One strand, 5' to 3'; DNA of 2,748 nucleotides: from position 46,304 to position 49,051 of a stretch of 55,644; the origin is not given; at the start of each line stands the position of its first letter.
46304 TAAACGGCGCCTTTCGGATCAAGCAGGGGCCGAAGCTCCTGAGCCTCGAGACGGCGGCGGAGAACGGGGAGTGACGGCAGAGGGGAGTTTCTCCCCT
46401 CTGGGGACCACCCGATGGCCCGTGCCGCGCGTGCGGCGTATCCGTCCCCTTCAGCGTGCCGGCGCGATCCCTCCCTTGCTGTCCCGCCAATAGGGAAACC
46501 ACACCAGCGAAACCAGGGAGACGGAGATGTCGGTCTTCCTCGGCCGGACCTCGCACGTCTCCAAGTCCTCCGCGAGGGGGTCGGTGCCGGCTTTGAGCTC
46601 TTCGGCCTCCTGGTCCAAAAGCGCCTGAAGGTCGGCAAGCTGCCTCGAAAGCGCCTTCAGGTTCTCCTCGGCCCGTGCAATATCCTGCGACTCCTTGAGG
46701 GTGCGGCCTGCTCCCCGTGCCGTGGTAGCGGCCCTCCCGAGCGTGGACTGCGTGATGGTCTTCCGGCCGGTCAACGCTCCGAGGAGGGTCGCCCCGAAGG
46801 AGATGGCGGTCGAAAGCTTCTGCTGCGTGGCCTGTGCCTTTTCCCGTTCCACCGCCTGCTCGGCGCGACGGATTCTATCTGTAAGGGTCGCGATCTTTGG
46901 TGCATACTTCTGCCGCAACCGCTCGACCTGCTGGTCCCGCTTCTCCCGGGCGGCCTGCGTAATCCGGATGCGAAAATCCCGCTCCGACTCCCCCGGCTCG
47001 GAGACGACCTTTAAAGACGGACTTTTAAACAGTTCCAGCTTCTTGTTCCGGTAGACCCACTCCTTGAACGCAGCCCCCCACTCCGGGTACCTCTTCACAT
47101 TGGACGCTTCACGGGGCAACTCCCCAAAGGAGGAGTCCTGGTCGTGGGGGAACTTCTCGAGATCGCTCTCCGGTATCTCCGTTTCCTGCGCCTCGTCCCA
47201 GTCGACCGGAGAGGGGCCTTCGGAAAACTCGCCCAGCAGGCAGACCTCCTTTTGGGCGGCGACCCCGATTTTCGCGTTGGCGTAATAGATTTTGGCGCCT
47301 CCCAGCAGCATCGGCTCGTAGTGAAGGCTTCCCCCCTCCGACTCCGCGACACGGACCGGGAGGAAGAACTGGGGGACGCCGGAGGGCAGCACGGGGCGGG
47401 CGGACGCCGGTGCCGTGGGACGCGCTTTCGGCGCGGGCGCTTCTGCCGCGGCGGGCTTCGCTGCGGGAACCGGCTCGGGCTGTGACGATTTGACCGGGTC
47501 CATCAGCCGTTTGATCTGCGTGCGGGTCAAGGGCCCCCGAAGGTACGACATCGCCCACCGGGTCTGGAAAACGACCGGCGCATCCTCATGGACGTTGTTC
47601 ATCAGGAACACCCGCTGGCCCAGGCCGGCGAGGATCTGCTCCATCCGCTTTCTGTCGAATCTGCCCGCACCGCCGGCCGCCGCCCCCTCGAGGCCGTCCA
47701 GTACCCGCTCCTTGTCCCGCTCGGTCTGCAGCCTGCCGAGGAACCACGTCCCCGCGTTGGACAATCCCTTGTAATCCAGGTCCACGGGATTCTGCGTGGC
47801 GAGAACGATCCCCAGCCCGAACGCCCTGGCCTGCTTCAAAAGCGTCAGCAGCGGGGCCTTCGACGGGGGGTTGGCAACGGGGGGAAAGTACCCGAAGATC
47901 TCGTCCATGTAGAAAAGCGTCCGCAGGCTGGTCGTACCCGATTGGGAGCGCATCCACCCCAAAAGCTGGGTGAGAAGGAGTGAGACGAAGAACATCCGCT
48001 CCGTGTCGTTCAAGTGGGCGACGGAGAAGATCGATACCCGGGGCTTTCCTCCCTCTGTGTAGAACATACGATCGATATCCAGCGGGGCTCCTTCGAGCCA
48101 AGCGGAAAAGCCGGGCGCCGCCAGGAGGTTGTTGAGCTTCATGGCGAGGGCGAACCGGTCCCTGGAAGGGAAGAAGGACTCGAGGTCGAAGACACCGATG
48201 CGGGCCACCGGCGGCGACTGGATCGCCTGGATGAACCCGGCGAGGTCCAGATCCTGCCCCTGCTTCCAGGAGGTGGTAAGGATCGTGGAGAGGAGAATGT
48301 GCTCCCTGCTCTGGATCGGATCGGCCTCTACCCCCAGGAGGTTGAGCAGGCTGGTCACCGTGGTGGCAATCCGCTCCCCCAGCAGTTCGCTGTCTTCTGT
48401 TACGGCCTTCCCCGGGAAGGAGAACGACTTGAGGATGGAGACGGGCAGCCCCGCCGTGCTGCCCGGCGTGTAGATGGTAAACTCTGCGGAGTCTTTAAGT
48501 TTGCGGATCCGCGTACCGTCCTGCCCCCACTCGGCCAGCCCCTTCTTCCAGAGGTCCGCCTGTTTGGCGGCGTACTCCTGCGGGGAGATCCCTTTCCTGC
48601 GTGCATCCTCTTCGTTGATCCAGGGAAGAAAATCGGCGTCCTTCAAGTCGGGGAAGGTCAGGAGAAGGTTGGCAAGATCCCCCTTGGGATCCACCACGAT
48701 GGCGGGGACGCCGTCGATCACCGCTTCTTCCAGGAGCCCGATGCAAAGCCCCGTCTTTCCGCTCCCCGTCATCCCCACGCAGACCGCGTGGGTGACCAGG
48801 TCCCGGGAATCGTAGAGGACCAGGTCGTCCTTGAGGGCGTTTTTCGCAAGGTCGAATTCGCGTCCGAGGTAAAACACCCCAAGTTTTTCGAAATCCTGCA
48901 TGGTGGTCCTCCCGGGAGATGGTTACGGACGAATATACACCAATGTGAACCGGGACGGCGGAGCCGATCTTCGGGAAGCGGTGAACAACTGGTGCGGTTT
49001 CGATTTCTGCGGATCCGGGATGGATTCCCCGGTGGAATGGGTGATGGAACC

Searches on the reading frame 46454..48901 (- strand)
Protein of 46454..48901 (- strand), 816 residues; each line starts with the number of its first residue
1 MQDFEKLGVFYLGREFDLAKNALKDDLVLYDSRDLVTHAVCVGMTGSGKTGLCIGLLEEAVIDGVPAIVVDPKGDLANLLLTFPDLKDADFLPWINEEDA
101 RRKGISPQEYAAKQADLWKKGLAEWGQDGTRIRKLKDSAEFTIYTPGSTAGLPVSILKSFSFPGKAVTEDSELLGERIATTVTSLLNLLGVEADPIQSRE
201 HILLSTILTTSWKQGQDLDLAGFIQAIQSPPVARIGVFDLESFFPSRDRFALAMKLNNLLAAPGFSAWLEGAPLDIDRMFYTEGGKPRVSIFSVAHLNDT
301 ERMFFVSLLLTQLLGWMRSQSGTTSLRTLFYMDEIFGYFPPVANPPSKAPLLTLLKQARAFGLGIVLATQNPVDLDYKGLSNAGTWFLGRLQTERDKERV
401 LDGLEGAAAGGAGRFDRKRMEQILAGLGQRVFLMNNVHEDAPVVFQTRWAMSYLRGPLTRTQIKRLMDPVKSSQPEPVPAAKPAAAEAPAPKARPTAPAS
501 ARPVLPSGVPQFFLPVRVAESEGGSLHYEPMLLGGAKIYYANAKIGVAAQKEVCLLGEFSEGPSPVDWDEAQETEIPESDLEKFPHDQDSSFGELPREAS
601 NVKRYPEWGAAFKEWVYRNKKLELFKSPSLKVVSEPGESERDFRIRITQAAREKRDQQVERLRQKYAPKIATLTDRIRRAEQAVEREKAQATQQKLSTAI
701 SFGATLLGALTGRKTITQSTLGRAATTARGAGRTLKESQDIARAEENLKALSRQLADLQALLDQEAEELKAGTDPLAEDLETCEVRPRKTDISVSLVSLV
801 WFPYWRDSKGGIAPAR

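Call 75: search_protein_families(library=padloc, proteins=[window:46454-48901:-], max_evalue=0.00001)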
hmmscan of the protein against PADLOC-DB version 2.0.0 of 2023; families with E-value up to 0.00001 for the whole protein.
window:46454-48901:- (816 aa): 5 families
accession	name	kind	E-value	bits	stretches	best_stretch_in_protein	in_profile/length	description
PDLC04140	mad8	-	4.2e-12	44.2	1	37-401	28-263/314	mads_8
PDLC01055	HerA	-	2e-09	34.8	0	330-404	419-491/532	Type III coevolved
PDLC04103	HerA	-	1.5e-08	31.5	0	356-402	474-520/579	-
PDLC04105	HerA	-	4.8e-08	30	0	329-402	421-499/576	-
PDLC04100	HerA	-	1.3e-06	25.4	1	353-407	470-524/580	-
